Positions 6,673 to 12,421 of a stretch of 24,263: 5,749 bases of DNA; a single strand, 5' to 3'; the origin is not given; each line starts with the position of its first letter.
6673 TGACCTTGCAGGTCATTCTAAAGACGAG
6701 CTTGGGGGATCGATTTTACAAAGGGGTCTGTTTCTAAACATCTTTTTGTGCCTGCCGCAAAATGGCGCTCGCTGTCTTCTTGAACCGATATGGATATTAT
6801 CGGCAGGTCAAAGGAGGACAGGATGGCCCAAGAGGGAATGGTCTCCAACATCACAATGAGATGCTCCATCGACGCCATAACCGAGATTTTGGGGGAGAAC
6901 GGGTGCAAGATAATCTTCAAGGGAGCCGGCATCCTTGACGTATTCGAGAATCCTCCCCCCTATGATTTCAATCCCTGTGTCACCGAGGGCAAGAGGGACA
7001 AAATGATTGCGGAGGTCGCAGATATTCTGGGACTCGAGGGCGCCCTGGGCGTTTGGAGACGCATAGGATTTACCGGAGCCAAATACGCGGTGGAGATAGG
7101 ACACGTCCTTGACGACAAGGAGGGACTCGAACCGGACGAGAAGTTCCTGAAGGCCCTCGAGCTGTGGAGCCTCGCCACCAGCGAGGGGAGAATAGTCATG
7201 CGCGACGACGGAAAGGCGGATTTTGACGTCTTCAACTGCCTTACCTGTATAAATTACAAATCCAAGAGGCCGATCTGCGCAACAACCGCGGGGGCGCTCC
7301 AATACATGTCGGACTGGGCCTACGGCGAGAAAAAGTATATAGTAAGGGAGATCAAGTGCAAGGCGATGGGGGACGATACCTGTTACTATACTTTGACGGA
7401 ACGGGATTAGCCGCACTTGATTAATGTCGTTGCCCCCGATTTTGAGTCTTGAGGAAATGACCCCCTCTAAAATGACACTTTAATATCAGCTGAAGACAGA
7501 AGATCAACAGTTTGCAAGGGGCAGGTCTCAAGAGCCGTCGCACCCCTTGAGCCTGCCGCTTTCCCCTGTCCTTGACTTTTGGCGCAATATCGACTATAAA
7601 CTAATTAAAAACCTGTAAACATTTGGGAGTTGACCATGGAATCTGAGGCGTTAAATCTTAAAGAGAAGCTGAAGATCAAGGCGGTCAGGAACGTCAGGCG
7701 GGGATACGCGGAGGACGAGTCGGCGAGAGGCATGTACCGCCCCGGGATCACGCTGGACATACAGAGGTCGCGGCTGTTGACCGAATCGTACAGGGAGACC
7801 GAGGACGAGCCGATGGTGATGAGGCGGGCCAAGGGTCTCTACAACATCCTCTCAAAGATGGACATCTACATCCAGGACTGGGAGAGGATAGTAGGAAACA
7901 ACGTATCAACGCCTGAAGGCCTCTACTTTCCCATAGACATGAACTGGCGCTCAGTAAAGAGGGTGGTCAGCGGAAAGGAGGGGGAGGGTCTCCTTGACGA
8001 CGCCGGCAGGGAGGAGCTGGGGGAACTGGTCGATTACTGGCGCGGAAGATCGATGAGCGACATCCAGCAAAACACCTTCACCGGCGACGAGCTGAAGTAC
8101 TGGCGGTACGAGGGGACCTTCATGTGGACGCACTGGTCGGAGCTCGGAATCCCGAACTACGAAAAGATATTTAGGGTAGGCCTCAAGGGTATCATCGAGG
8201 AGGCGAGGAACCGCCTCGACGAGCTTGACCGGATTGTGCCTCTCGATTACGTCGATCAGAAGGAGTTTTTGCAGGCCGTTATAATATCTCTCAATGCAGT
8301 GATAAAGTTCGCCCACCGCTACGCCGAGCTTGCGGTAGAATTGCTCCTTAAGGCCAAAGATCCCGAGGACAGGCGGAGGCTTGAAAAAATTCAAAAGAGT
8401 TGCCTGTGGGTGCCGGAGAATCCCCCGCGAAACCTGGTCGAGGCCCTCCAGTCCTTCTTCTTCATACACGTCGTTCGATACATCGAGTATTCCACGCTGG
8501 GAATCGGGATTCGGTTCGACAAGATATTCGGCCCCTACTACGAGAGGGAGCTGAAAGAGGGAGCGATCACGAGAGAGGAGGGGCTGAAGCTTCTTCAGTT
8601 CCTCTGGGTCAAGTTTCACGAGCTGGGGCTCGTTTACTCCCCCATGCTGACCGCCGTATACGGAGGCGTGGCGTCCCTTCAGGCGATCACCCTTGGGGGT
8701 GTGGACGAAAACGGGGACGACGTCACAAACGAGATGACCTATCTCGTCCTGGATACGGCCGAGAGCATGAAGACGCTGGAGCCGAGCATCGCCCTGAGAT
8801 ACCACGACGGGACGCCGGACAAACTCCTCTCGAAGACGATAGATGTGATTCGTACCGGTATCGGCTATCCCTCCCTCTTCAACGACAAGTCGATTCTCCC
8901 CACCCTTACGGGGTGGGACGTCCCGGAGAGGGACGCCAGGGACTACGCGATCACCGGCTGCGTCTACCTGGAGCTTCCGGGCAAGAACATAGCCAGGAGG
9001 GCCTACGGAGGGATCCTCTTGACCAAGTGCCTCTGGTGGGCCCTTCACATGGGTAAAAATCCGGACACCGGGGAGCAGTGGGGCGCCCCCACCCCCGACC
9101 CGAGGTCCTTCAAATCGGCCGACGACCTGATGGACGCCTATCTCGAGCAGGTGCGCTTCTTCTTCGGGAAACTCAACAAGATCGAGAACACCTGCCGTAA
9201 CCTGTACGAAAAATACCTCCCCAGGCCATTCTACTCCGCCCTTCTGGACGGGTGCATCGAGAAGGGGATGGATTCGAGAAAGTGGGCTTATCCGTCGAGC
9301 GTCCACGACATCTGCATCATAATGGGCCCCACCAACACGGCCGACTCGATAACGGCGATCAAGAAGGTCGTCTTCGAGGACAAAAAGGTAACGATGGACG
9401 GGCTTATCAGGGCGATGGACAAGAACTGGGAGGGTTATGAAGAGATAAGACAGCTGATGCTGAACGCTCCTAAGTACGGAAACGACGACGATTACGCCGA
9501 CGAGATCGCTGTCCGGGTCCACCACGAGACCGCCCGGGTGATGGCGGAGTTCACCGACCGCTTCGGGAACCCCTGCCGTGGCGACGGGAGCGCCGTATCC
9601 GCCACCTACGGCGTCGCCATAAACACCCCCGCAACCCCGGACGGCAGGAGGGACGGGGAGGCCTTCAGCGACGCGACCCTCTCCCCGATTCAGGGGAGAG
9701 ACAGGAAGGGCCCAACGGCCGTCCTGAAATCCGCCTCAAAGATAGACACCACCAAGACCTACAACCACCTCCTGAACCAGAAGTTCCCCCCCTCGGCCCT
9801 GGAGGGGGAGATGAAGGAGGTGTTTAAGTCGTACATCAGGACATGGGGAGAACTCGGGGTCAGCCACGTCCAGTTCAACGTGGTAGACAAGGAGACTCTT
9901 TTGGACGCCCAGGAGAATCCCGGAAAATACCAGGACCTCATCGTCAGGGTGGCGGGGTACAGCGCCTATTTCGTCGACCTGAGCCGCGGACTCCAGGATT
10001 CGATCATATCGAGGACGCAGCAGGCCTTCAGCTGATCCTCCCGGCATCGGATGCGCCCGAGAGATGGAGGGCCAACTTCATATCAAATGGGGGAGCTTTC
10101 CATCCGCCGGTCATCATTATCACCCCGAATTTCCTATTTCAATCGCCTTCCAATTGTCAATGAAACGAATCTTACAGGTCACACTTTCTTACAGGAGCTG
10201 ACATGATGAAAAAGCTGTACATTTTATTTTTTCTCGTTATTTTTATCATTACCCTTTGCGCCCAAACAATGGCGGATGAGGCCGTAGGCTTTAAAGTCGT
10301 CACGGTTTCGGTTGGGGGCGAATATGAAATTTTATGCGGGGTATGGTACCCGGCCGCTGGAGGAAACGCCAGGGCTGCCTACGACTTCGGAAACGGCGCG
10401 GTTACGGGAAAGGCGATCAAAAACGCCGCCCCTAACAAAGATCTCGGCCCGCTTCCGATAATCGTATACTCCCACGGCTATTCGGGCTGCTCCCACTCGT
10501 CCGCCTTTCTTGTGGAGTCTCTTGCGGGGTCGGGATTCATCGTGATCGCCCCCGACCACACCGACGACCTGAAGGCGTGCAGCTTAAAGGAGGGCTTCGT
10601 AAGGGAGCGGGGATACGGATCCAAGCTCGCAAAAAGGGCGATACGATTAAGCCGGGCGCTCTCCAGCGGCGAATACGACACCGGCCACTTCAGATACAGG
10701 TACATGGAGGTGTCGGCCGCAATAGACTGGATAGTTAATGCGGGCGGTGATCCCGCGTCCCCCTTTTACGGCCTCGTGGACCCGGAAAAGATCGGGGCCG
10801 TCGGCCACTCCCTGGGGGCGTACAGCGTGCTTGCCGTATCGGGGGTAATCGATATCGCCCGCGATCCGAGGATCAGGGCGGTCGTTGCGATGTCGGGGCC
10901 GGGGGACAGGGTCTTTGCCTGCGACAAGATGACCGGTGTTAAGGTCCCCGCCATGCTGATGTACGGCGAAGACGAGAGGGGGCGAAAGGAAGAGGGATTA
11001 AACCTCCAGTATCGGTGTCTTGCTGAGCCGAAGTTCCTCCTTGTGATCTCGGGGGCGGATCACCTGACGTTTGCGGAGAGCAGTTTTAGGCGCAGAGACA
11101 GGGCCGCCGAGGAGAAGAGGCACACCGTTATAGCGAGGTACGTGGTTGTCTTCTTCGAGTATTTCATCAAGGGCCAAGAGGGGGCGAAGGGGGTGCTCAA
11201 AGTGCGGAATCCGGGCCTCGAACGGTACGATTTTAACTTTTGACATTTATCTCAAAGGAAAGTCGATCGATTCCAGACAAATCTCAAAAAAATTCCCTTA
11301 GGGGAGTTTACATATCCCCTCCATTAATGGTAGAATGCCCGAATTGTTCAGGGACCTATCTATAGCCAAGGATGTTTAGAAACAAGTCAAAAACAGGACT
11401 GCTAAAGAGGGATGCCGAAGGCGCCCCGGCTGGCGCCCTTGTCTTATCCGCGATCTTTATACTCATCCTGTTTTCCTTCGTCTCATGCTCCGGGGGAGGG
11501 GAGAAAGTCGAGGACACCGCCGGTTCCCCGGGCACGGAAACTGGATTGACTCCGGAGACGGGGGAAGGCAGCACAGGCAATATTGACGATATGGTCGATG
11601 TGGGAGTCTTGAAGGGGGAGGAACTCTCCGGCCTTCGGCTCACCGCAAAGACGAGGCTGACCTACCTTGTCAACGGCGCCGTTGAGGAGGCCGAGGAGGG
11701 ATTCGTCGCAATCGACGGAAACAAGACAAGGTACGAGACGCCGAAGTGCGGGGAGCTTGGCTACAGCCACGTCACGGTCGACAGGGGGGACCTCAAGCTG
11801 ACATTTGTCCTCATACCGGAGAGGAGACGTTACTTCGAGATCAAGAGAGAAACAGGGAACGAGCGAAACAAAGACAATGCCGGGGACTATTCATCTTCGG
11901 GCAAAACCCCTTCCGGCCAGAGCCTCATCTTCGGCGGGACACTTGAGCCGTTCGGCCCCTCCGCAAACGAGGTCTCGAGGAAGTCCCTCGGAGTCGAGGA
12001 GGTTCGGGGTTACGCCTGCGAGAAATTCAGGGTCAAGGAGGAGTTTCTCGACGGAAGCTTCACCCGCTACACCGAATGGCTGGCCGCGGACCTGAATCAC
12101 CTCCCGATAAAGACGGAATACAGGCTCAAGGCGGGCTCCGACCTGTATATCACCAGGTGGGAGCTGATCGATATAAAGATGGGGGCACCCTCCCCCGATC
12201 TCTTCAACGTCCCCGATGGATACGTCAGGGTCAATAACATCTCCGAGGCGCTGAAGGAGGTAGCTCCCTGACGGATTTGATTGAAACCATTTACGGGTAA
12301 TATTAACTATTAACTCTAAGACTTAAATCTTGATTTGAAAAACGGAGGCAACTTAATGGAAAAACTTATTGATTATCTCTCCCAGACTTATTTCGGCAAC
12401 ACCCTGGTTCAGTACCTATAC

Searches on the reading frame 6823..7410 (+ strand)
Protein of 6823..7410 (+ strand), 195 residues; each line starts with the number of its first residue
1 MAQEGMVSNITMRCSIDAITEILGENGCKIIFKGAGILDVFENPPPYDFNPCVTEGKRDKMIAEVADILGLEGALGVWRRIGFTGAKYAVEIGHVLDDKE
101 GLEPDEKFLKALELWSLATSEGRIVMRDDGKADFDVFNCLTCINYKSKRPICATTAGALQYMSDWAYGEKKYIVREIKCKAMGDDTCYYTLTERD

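Call 4: search_protein_families(library=pfam, proteins=[window:6823-7410:+], max_evalue=0.01)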
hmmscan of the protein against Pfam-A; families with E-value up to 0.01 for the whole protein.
window:6823-7410:+ (195 aa): 1 family
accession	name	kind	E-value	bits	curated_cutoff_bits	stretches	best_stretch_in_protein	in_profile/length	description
PF02830.23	V4R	-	4.7e-09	36.6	31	1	134-189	3-58/62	V4R domain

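Call 5: search_protein_families(library=ncbifam, proteins=[window:6823-7410:+], max_evalue=0.01)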
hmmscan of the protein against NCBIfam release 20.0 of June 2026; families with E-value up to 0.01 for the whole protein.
window:6823-7410:+ (195 aa): 1 family
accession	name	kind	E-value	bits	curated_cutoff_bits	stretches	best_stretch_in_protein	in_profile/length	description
NF053755.1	MsvR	equivalog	9.2e-07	28.8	220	1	91-190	136-235/236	transcriptional factor MsvR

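Call 13: find_homologous_proteins(query=window:6823-7410:+, max_evalue=0.001)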
Query window:6823-7410:+ (195 aa): 12 proteins with E <= 0.001 among 66 candidates.
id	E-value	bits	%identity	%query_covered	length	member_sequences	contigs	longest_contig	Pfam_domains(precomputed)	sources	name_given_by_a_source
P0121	2.1e-115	401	87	100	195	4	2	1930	PF02830.24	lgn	-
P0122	2.1e-92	326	71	100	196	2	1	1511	PF02830.24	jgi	jgi:predicted hydrocarbon binding protein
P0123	1.3e-90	320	70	100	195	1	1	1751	PF02830.24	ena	-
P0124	1.4e-89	317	71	100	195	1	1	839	PF02830.24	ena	-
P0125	1.6e-87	310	69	98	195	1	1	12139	PF02830.24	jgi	jgi:predicted hydrocarbon binding protein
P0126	7.8e-69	249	51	98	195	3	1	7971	PF02830.24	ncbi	-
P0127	4.7e-64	234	49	100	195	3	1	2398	PF02830.24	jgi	jgi:predicted hydrocarbon binding protein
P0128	5.0e-60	220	49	100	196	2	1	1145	PF02830.24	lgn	-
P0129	2.8e-59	218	51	96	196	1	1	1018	PF02830.24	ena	-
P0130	2.5e-58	215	47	98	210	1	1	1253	PF02830.24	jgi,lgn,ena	-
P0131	8.2e-58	213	46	99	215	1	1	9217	PF02830.24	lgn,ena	-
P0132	2.7e-56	208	47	98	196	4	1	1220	PF02830.24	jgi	jgi:predicted hydrocarbon binding protein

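Call 14: find_encoding_contigs(protein=P0125, flank=10000, max_places=3)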
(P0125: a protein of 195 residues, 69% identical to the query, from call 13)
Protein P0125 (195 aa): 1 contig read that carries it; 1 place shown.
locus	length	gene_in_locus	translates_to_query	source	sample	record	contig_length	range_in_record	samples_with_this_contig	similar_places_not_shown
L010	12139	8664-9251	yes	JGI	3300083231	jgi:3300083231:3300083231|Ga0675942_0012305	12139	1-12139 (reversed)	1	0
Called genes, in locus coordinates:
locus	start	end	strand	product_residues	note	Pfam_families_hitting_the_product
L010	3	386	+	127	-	?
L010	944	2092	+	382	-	PF19193:Tectonin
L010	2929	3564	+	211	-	PF00440:TetR_N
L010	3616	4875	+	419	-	PF00202:Aminotran_3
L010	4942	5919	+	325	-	PF19709:DUF6206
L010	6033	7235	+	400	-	PF01208:URO-D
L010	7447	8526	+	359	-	PF03372:Exo_endo_phos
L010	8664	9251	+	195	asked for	PF02830:V4R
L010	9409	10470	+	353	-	PF03403:PAF-AH_p_II (weak), PF07224:Chlorophyllase (faint), PF12740:PETase (weak)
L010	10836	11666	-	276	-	-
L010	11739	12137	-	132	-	?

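Call 15: find_encoding_contigs(protein=P0126, flank=10000, max_places=3)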
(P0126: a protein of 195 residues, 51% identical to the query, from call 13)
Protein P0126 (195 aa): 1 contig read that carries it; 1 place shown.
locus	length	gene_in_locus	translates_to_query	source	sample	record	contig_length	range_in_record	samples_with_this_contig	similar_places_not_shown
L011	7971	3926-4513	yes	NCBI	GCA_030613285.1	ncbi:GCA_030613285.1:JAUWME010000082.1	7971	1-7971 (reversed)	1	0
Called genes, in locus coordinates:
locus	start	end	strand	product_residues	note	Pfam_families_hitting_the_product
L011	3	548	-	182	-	?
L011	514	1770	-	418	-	PF13393:tRNA-synt_His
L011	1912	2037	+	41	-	-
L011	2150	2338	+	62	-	-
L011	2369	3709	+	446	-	PF00152:tRNA-synt_2 (faint), PF13393:tRNA-synt_His, PF00587:tRNA-synt_2b, PF03129:HGTP_anticodon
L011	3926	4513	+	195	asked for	PF02830:V4R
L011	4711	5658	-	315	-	PF02737:3HCDH_N, PF03446:NAD_binding_2 (weak), PF00725:3HCDH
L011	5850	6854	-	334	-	PF04055:Radical_SAM (faint)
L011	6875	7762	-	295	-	PF01266:DAO (faint), PF01494:FAD_binding_3 (faint), PF03486:HI0933_like (faint), PF07992:Pyr_redox_2, PF13738:Pyr_redox_3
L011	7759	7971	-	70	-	?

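Call 16: find_encoding_contigs(protein=P0131, flank=10000, max_places=3)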
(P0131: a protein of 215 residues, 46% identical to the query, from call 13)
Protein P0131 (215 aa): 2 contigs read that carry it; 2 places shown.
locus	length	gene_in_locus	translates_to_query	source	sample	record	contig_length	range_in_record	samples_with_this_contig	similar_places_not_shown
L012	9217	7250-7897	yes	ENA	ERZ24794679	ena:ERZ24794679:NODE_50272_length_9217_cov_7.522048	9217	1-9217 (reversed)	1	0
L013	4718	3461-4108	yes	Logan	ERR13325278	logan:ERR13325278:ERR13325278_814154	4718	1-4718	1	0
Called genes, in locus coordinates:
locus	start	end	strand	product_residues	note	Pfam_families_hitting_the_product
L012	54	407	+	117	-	PF00501:AMP-binding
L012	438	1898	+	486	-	PF00501:AMP-binding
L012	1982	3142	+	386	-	PF00155:Aminotran_1_2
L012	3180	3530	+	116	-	PF06339:Ectoine_synth (weak), PF02311:AraC_binding (weak), PF07883:Cupin_2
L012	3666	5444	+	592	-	PF00890:FAD_binding_2, PF01266:DAO (faint), PF03486:HI0933_like, PF07992:Pyr_redox_2 (faint), PF12831:FAD_oxidored (weak), PF00890:FAD_binding_2, PF02910:Succ_DH_flav_C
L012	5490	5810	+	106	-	PF13085:Fer2_3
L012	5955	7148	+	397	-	PF01566:Nramp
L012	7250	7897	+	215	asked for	PF02830:V4R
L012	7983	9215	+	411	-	?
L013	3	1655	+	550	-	?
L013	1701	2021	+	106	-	PF13085:Fer2_3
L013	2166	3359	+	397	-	PF01566:Nramp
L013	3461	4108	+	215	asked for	PF02830:V4R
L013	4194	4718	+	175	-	?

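Call 80: predict_structure(alignment_id=A4)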
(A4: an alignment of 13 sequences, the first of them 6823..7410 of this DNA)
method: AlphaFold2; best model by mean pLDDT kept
length: 195 residues; sequences in the alignment: 13
mean_pLDDT: 82.0   pTM: 0.77
mean pLDDT of the five models: 82.0, 80.8, 80.8, 71.5, 62.8
residues with pLDDT >= 90: 46; 70-90: 118; 50-70: 29; < 50: 2
segments of 3 or more residues with pLDDT < 50: none
pLDDT, mean of each block of 10 residues (from residue 1): 72 88 91 94 89 85 79 65 78 63 88 83 88 83 68 79 89 89 88 85
secondary structure, 60 per line:
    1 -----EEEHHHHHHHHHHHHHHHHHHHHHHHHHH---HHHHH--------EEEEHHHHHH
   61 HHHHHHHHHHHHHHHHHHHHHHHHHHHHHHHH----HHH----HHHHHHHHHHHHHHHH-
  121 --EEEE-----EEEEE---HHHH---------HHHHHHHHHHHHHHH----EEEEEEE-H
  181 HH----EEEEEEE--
elements in order: E6-8 H9-34 H38-42 E51-54 H55-92 H104-119 E123-126 E132-136 H140-143 H153-167 E172-178 E187-193

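Call 82: fold_search(model_id=the predicted structure, library=pdb)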
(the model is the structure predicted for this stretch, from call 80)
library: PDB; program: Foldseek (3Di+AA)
matches with E <= 10: 217; with E <= 0.001: 33
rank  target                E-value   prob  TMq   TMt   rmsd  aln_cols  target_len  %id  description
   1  8hbe_B                2.6e-06  1.00  0.59  0.24   5.9       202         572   14  Structure of human soluble guanylate cyclase in the inactive state at 3.1 angstrom (released 2023-04-19)
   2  8hbh_B                1.8e-05  1.00  0.60  0.24   5.9       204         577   12  Structure of human soluble guanylate cyclase in the NO-activated state at 3.1 angstrom (released 2023-04-19)
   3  6jt0_B                1.9e-05  1.00  0.59  0.23   6.1       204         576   14  Structure of human soluble guanylate cyclase in the unliganded state (released 2019-08-28)
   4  4iae_A                2.0e-05  1.00  0.63  0.67   5.7       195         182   15  Crystal structure of BAY 60-2770 bound to nostoc H-NOX domain (released 2013-11-20)
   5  8hbf_B                2.2e-05  1.00  0.59  0.24   5.8       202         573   14  Structure of human soluble guanylate cyclase in the NO+Rio state at 3.1 angstrom (released 2023-04-19)
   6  3tfd_A                2.7e-05  1.00  0.62  0.65   5.8       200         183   16  Crystal structure of an H-NOX protein from Nostoc sp. PCC 7120, L66W mutant (released 2011-11-09)
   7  2o09_A                3.0e-05  1.00  0.60  0.63   5.6       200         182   14  Crystal structure of the H-NOX domain from Nostoc sp. PCC 7120 (released 2007-01-30)
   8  3tfg_A                3.3e-05  1.00  0.62  0.65   5.9       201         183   17  Crystal structure of an H-NOX protein from Nostoc sp. PCC 7120, L66W/L67W double mutant (released 2011-11-09)
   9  3tf8_B                4.4e-05  1.00  0.61  0.64   6.0       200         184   16  Crystal structure of an H-NOX protein from Nostoc sp. PCC 7120 (released 2011-11-09)
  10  6jt2_B                4.6e-05  1.00  0.62  0.25   5.8       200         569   12  Structure of human soluble guanylate cyclase in the NO activated state (released 2019-09-04)
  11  4u9b                  4.9e-05  1.00  0.60  0.64   5.6       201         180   13  Crystal structure of an H-NOX protein from S. oneidensis in the Fe(II)NO ligation state (released 2014-10-01)
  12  6mx5                  7.1e-05  1.00  0.62  0.63   5.8       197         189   15  Crystal structure of H-NOX protein from Nostoc sp. (released 2018-11-07)
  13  7yh3_B                8.4e-05  1.00  0.48  0.58   4.2       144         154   16  TRAPPC3 from Thorarchaeota SMTZ1-45 (released 2023-07-19)
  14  3tf8_A                8.4e-05  1.00  0.63  0.66   5.8       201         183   16  Crystal structure of an H-NOX protein from Nostoc sp. PCC 7120 (released 2011-11-09)
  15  4u99_B                1.1e-04  1.00  0.60  0.62   5.6       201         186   13  Crystal structure of an H-NOX protein from S. oneidensis in the Fe(II) ligation state, Q154A/Q155A/K156A mutant (released 2014-10-01)
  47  2oso                  2.1e-03  1.00  0.47  0.56   7.3       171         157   13  Crystal structure of a vinyl-4-reductase family protein (mj_1460) from methanocaldococcus jannaschii dsm at 1.90 A resol (released 2007-02-20)
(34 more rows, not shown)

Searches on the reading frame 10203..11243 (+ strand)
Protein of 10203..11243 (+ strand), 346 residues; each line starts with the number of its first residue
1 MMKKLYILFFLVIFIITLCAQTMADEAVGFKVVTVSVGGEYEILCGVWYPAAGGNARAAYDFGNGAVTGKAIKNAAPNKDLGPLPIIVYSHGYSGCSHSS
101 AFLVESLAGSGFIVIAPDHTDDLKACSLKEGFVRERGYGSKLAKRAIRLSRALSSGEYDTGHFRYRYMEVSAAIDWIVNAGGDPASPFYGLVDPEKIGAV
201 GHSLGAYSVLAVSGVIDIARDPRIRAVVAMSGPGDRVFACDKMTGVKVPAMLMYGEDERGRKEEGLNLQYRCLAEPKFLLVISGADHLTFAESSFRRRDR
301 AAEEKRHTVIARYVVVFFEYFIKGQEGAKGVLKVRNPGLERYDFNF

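Call 4: search_protein_families(library=pfam, proteins=[window:10203-11243:+], max_evalue=0.01)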
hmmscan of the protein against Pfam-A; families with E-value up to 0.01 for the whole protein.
window:10203-11243:+ (346 aa): 7 families
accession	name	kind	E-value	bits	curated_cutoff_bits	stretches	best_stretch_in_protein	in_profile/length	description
PF03403.19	PAF-AH_p_II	-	2e-07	30.3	20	1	64-210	81-236/372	Platelet-activating factor acetylhydrolase, isoform II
PF12740.14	PETase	-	3e-06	27.3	28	1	166-293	99-217/263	PET hydrolase-like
PF00561.26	Abhydrolase_1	-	1.4e-05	25.4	25.8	0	85-119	1-35/245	alpha/beta hydrolase fold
PF07224.18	Chlorophyllase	-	0.00016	21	26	1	76-119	35-77/301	Chlorophyllase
PF12697.13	Abhydrolase_6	-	0.00074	20.7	26.3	1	87-237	1-94/217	Alpha/beta hydrolase family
PF12146.15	Hydrolase_4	-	0.0046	16.7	27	0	86-119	6-39/239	Serine aminopeptidase, S33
PF01738.24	DLH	-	0.0098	15.9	21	0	77-118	8-48/217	Dienelactone hydrolase family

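Call 5: search_protein_families(library=ncbifam, proteins=[window:10203-11243:+], max_evalue=0.01)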
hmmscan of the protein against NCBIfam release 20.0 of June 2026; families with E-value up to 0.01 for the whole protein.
window:10203-11243:+ (346 aa): 1 family
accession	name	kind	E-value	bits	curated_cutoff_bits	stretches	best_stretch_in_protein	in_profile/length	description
NF007857.0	PRK10566.1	equivalog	2.4e-06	27.5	201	1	69-120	11-63/249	esterase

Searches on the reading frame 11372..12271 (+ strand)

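Call 4: search_protein_families(library=pfam, proteins=[window:11372-12271:+], max_evalue=0.01)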
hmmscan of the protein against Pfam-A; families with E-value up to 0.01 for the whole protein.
window:11372-12271:+ (299 aa): 1 family
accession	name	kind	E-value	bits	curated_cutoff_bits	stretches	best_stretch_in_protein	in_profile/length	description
PF14371.13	DUF4412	-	0.00064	20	21.6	0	200-224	86-110/191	Domain of unknown function (DUF4412)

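Call 5: search_protein_families(library=ncbifam, proteins=[window:11372-12271:+], max_evalue=0.01)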
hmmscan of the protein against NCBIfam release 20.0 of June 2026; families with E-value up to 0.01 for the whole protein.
window:11372-12271:+ (299 aa): 0 families
